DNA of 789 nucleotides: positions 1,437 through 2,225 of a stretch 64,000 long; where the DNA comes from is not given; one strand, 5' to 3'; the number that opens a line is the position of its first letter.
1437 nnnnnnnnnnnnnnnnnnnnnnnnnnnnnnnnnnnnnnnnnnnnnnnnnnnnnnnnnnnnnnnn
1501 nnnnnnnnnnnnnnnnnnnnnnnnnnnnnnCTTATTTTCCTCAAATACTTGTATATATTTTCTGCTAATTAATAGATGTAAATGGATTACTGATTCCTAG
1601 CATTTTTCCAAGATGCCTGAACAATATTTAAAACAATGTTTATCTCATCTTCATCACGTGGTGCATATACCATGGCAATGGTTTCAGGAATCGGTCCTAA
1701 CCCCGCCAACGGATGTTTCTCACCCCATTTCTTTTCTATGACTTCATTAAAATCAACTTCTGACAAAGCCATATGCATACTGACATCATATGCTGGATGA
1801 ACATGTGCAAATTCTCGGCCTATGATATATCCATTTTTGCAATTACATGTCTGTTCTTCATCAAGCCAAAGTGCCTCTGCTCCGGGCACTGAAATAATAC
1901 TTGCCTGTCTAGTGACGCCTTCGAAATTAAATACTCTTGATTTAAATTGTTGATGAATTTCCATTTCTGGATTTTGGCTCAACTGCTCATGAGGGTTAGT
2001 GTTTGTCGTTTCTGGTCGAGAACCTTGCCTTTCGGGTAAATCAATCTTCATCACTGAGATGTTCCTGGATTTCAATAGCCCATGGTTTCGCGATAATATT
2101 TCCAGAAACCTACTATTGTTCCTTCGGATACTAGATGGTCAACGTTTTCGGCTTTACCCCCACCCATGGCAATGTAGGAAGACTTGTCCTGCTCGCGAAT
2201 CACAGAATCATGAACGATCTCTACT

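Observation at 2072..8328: Rieske oxygenase in inverted order (ferredoxin, beta, alpha) with no cognate reductase, possibly sharing TmoF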

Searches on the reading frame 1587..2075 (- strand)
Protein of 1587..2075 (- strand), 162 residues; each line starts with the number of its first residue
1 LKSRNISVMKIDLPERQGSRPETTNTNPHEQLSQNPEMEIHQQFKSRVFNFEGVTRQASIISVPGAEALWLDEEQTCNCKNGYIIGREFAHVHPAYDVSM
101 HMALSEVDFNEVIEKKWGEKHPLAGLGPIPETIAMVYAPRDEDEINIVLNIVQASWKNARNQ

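Call 4: search_protein_families(library=pfam, proteins=[window:1587-2075:-])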
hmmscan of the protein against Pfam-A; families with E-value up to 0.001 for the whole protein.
window:1587-2075:- (162 aa): 1 family
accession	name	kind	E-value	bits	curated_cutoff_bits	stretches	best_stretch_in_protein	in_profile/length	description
PF17648.7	Luciferase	-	8.3e-20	71.2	23.7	1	86-155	1-63/63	Luciferase domain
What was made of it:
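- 1587..2051 (-): 154-aa PF17648 (Luciferase-domain) protein. A strain-specific passenger, not part of the oxygenase. PF17648 8e-20 (call 4).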

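Call 5: search_protein_families(library=ncbifam, proteins=[window:1587-2075:-])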
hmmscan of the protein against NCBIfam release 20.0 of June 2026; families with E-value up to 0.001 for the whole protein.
window:1587-2075:- (162 aa): 0 families

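Call 57: find_homologous_proteins(query=window:1587-2051:-, max_evalue=0.001)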
Query window:1587-2051:- (154 aa): 117 proteins with E <= 0.001 among 121 candidates.
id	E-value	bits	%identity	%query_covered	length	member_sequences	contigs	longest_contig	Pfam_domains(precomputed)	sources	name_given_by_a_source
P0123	3.4e-100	350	100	100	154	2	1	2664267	PF17648.8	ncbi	-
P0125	1.2e-68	248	70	97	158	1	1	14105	PF17648.8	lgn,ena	-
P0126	3.8e-68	246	69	97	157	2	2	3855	PF17648.8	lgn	-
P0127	5.8e-68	246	70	97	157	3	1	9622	PF17648.8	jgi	jgi:hypothetical protein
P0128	4.7e-67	243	68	97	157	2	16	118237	PF17648.8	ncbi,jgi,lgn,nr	ncbi:MAG TPA: hypothetical protein EYG50_02510 [Cycloclasticus sp.]|jgi:hypothetical protein|nr:hypo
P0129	2.4e-66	240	68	97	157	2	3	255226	PF17648.8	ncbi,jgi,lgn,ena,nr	ncbi:MAG: hypothetical protein COB26_00765 [Piscirickettsiaceae bacterium]|nr:MAG: hypothetical prot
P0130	5.9e-66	239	66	97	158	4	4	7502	PF17648.8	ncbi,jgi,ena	-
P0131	1.4e-65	238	66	98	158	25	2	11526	PF17648.8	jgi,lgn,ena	-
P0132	3.3e-65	237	66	97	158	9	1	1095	PF17648.8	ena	-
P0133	6.6e-65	236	66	98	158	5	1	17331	PF17648.8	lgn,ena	-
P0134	3.9e-64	233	66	98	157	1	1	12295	PF17648.8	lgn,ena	-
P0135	2.4e-63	231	65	97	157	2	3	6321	PF17648.8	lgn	-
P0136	2.4e-63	231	64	99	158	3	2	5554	PF17648.8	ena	-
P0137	4.8e-63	230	64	97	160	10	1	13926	PF17648.8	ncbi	-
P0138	8.9e-63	229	63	97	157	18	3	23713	PF17648.8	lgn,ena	-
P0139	3.1e-62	227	66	97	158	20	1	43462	PF17648.8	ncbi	-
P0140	3.2e-62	227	64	98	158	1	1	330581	PF17648.8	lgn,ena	-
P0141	9.2e-62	225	65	97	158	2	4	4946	PF17648.8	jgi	-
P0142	3.7e-61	224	63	99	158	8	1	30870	PF17648.8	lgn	-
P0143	3.6e-60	220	63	97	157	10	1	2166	PF17648.8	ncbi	-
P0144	1.3e-46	176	56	97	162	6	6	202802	PF17648.8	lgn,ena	-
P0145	2.2e-46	176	54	98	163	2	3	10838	PF17648.8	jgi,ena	-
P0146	2.9e-46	175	54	99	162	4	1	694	PF17648.8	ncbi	-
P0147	2.4e-45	172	53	99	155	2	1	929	PF17648.8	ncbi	-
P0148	4.0e-45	171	53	99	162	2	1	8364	PF17648.8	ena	-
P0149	4.7e-45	171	54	97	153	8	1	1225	PF17648.8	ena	-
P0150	6.3e-45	171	53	99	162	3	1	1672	PF17648.8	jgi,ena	-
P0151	2.3e-44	169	53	99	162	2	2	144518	PF17648.8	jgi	jgi:hypothetical protein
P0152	2.6e-44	169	52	98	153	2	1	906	PF17648.8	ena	-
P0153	2.7e-44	169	49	99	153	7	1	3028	PF17648.8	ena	-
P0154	3.4e-44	168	50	98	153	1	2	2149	PF17648.8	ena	-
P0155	4.9e-44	168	50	98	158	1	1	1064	PF17648.8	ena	-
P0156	6.4e-44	168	54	97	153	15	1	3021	PF17648.8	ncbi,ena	-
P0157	7.0e-44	167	51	98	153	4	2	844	PF17648.8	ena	-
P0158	8.3e-44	167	49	98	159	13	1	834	PF17648.8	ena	-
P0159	1.2e-43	167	52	98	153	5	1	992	PF17648.8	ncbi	-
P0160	1.4e-43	166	53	99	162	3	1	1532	PF17648.8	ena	-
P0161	1.8e-43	166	52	99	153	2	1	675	PF17648.8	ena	-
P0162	2.6e-43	166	52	97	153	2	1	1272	PF17648.8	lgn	-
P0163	5.4e-43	165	50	100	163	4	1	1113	PF17648.8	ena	-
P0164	6.1e-43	164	50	98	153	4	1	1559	PF17648.8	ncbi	-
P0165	6.9e-43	164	50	98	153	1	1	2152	PF17648.8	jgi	jgi:hypothetical protein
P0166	7.0e-43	164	51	99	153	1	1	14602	PF17648.8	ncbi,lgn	ncbi:MAG: hypothetical protein ACE5JS_09895 [Nitrospinota bacterium]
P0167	7.0e-43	164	53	97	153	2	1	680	PF17648.8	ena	-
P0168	7.4e-43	164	51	97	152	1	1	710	PF17648.8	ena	-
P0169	9.3e-43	164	50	98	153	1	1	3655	PF17648.8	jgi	jgi:hypothetical protein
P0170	1.1e-42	164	52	98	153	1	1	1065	PF17648.8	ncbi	-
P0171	1.3e-42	163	49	99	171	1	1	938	PF17648.8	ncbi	-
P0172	1.4e-42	163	52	97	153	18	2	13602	PF17648.8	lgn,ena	-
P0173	1.5e-42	163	50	99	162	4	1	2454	PF17648.8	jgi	-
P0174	1.8e-42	163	50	98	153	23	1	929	PF17648.8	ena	-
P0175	1.9e-42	163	51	99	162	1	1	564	PF17648.8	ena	-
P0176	3.2e-42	162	50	99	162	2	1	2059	PF17648.8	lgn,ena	-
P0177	3.5e-42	162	50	97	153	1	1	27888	PF17648.8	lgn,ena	-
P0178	5.1e-42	161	51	98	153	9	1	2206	PF17648.8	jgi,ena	-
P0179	5.2e-42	161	49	99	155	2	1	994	PF17648.8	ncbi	-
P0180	9.0e-42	161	52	97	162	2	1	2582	PF17648.8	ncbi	-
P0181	9.3e-42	161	48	98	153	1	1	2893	PF17648.8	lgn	-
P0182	9.4e-42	161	48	98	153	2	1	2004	PF17648.8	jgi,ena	-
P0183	9.8e-42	160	50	98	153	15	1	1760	PF17648.8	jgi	jgi:hypothetical protein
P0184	1.1e-41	160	50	98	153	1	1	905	PF17648.8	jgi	jgi:hypothetical protein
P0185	1.5e-41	160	50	98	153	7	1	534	PF17648.8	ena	-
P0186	1.5e-41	160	48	99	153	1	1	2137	PF17648.8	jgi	jgi:hypothetical protein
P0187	1.5e-41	160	47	98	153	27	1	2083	PF17648.8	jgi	-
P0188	1.7e-41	160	50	99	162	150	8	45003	PF17648.8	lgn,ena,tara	tara:strand:- start:276 stop:764 length:489 start_codon:yes stop_codon:yes gene_type:complete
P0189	1.7e-41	160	49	97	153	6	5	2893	PF17648.8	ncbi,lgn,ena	-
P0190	2.1e-41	159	52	97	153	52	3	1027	PF17648.8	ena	-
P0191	2.2e-41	159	48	98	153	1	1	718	PF17648.8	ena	-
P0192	2.4e-41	159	50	97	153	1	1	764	PF17648.8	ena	-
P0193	2.6e-41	159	50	99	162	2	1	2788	PF17648.8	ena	-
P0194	2.6e-41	159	51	97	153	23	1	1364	PF17648.8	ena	-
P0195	3.5e-41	159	50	98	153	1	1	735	PF17648.8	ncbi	-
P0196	5.5e-41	158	51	97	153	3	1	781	PF17648.8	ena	-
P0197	6.0e-41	158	49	99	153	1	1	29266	PF17648.8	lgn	-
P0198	6.3e-41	158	50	99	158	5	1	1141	PF17648.8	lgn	-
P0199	6.3e-41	158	50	98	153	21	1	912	PF17648.8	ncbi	-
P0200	6.4e-41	158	50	98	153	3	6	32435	PF17648.8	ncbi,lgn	-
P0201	7.3e-41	158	48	95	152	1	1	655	PF17648.8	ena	-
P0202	9.9e-41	157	51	97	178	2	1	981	PF17648.8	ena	-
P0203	1.3e-40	157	49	99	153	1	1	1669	PF17648.8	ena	-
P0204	1.7e-40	156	50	98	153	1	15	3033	PF17648.8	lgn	-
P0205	2.0e-40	156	47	98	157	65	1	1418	PF17648.8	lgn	-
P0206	4.5e-40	155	48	98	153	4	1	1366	PF17648.8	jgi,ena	jgi:phospholipase/carboxylesterase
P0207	6.3e-40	155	47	99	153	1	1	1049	PF17648.8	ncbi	-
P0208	6.4e-40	155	51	94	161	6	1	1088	PF17648.8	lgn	-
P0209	8.7e-40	154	47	99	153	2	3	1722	PF17648.8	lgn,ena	-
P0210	8.7e-40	154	47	99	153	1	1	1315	PF17648.8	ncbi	-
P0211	9.3e-40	154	48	98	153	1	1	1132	PF17648.8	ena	-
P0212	1.2e-39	154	49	97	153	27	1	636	PF17648.8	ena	-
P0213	1.7e-39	153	47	98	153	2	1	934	PF17648.8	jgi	jgi:hypothetical protein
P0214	2.4e-39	153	46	98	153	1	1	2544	PF17648.8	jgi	jgi:phospholipase/carboxylesterase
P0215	3.1e-39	152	46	98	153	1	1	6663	PF17648.8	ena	-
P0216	4.9e-39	152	47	98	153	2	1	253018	PF17648.8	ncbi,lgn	-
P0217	5.9e-39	151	50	98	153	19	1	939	PF17648.8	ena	-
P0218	6.5e-39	151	48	99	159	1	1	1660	PF17648.8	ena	-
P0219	6.8e-39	151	49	99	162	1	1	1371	PF17648.8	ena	-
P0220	8.7e-39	151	47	98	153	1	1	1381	PF17648.8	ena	-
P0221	1.2e-38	150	47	98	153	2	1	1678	PF17648.8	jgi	-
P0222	1.0e-37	147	47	99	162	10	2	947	PF17648.8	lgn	-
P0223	1.1e-37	147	47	99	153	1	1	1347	PF17648.8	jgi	-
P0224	2.4e-37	146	49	94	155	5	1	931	PF17648.8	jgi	jgi:hypothetical protein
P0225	5.9e-37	145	47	99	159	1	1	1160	PF17648.8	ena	-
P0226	9.6e-37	144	48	99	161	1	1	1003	PF17648.8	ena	-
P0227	1.6e-36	144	45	99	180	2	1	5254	PF17648.8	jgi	-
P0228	1.3e-32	131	44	98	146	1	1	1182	PF17648.8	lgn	-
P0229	5.7e-32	129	45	95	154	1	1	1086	PF17648.8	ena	-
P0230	1.5e-31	127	44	98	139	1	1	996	PF17648.8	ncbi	-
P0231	3.9e-28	116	55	69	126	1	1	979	PF17648.8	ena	-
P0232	9.0e-28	115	51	69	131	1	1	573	PF17648.8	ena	-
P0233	5.1e-27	113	53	66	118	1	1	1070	PF17648.8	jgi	jgi:hypothetical protein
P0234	9.9e-27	112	56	66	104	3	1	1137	PF17648.8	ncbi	-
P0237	1.1e-24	105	51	67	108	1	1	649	PF17648.8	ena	-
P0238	8.5e-23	99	48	67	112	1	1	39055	PF17648.8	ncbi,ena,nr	ncbi:MAG: hypothetical protein KUG69_05265 [Marinosulfonomonas sp.]|nr:hypothetical protein [Marinos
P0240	2.5e-17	81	38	99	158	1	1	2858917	PF17648.8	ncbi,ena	-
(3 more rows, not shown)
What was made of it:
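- Checked: Homologues are 157-158 aa (call 57).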

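Call 58: find_encoding_contigs(protein=P0128, flank=7000, max_places=2)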
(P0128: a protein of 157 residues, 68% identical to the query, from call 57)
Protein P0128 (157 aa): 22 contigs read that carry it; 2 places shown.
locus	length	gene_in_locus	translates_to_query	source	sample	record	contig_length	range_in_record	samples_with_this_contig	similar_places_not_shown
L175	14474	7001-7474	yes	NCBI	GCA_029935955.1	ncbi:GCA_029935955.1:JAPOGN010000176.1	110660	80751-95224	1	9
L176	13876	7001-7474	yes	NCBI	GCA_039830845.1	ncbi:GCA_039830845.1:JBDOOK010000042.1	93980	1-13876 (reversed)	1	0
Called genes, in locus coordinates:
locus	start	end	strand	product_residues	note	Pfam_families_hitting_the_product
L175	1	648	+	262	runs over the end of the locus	PF00753:Lactamase_B, PF23023:Anti-Pycsar_Apyc1, PF12706:Lactamase_B_2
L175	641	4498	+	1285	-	PF18076:FGAR-AT_N, PF18072:FGAR-AT_linker, PF02769:AIRS_C, PF22689:FGAR-AT_PurM_N-like, PF02769:AIRS_C, PF13507:GATase_5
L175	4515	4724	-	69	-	PF09851:SHOCT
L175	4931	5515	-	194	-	PF22335:Cas10-Cmr2_palm2 (weak), PF00990:GGDEF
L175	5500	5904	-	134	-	PF00989:PAS (weak)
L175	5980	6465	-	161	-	PF17775:YchJ_M-like, PF02810:SEC-C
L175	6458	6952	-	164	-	PF03449:GreA_GreB_N, PF01272:GreA_GreB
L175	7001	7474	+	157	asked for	PF17648:Luciferase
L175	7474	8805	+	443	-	PF00083:Sugar_tr, PF05977:MFS_3 (weak), PF07690:MFS_1, PF06779:MFS_4, PF07690:MFS_1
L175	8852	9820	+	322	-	PF00174:Oxidored_molyb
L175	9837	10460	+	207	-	PF01794:Ferric_reduct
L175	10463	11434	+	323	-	PF00561:Abhydrolase_1, PF12146:Hydrolase_4, PF12697:Abhydrolase_6 (weak)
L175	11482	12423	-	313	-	PF00082:Peptidase_S8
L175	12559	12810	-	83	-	-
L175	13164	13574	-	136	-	PF01475:FUR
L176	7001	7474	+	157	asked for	PF17648:Luciferase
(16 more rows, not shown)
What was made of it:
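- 1587..2051 (-): Cycloclasticus homologues lie in an unrelated context (call 58).
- Tried and rejected: Its Cycloclasticus homologues lie beside GreA/GreB-family and MFS genes (call 58).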

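Call 63: search_protein_families(library=ncbifam, proteins=[P0121, L082:4946-6010:+, L082:12835-14133:+], max_evalue=1e-10)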
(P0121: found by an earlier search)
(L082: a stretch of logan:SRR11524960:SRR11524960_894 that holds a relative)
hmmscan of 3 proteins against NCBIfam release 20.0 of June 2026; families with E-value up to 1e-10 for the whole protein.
P0121 (340 aa): 13 families
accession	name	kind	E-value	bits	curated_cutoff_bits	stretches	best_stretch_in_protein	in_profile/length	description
NF040810.1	BenC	equivalog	2e-47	162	430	1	16-339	16-330/333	benzoate 1,2-dioxygenase electron transfer component BenC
NF008822.0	PRK11872.1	equivalog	1.2e-46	159.4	402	1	9-339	11-335/341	anthranilate 1,2-dioxygenase electron transfer component AntC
NF045803.1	MethMoxFADbindMmoC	equivalog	1.6e-44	152.1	500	1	9-339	10-340/343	aromatic/alkene monooxygenase hydroxylase FAD-binding subunit MmoC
NF058606.1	GlBtMonoRdsGbcB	equivalog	2.5e-28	99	500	1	104-324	13-233/362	glycine betaine monooxygenase reductase subunit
TIGR01941.1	nqrF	equivalog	2e-27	96.1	295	1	148-339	206-403/405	NADH:ubiquinone reductase (Na(+)-transporting) subunit F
TIGR02160.1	PA_CoA_Oxy5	hypoth_equivalog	2.7e-23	82.3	420.8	1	131-340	32-242/352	1,2-phenylacetyl-CoA epoxidase subunit PaaE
NF005963.0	PRK08051.1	equivalog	3.7e-20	72.2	230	1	105-339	4-230/233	NAD(P)H-flavin reductase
NF009805.0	PRK13289.1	equivalog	1.4e-19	70.3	432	1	130-339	183-392/399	NO-inducible flavohemoprotein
NF052252.1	flav_redu_LuxG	exception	4.2e-17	62.1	340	1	108-339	4-229/232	flavin mononucleotide reductase LuxG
NF004317.0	PRK05713.1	equivalog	2e-15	56.8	338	1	14-228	10-215/312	iron-sulfur-binding ferredoxin reductase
NF007964.0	PRK10684.1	equivalog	3.7e-15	55.7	383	0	109-339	14-237/333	NADH oxidoreductase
NF006220.0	PRK08345.1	subfamily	1.1e-12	47.9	395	1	105-333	11-245/294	cytochrome-c3 hydrogenase subunit gamma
NF000796.0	PRK00054.1-1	equivalog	8.6e-12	44.8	224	1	107-323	6-189/254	dihydroorotate dehydrogenase electron transfer subunit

L082:4946-6010:+ (354 aa): 17 families
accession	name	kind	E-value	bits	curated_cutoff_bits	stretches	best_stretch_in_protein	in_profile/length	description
NF045803.1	MethMoxFADbindMmoC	equivalog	3.6e-59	200.3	500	1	14-337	16-341/343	aromatic/alkene monooxygenase hydroxylase FAD-binding subunit MmoC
NF040810.1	BenC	equivalog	8.1e-58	196.1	430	1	12-338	13-332/333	benzoate 1,2-dioxygenase electron transfer component BenC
NF008822.0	PRK11872.1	equivalog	3.2e-51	174.3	402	1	14-338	17-337/341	anthranilate 1,2-dioxygenase electron transfer component AntC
TIGR01941.1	nqrF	equivalog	8.7e-50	169.8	295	2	150-335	206-402/405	NADH:ubiquinone reductase (Na(+)-transporting) subunit F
NF005963.0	PRK08051.1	equivalog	4.6e-37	127.6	230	1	105-335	4-229/233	NAD(P)H-flavin reductase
NF058606.1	GlBtMonoRdsGbcB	equivalog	1.1e-36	126.5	500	2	133-340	43-250/362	glycine betaine monooxygenase reductase subunit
TIGR02160.1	PA_CoA_Oxy5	hypoth_equivalog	2e-35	122.2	420.8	2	130-341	30-246/352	1,2-phenylacetyl-CoA epoxidase subunit PaaE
NF052252.1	flav_redu_LuxG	exception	7.9e-32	110.3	340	1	106-325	2-217/232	flavin mononucleotide reductase LuxG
NF007964.0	PRK10684.1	equivalog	1.1e-30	106.7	383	1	105-344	10-245/333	NADH oxidoreductase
NF004317.0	PRK05713.1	equivalog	1.9e-23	83.2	338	1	14-268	11-253/312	iron-sulfur-binding ferredoxin reductase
NF009805.0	PRK13289.1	equivalog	1.7e-22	79.9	432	1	130-339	182-395/399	NO-inducible flavohemoprotein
NF006220.0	PRK08345.1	subfamily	4.5e-21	75.4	395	1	101-333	7-248/294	cytochrome-c3 hydrogenase subunit gamma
NF000796.0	PRK00054.1-1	equivalog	1.7e-18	66.8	224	1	107-323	6-191/254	dihydroorotate dehydrogenase electron transfer subunit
NF040830.1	sulfhyd_ShyC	equivalog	8.1e-16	58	600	1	103-333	5-242/288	NAD(P)-dependent hydrogenase/sulfhydrogenase 2 subunit gamma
NF040835.1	sulfhyd_HydG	equivalog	1.8e-15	57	650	1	106-323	19-235/292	NADPH-dependent hydrogenase/sulfhydrogenase 1 subunit gamma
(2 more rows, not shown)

L082:12835-14133:+ (432 aa): 0 families
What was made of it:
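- Tried and rejected: Judged unlikely, because it directly precedes a BenA-like two-component oxygenase (call 63).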
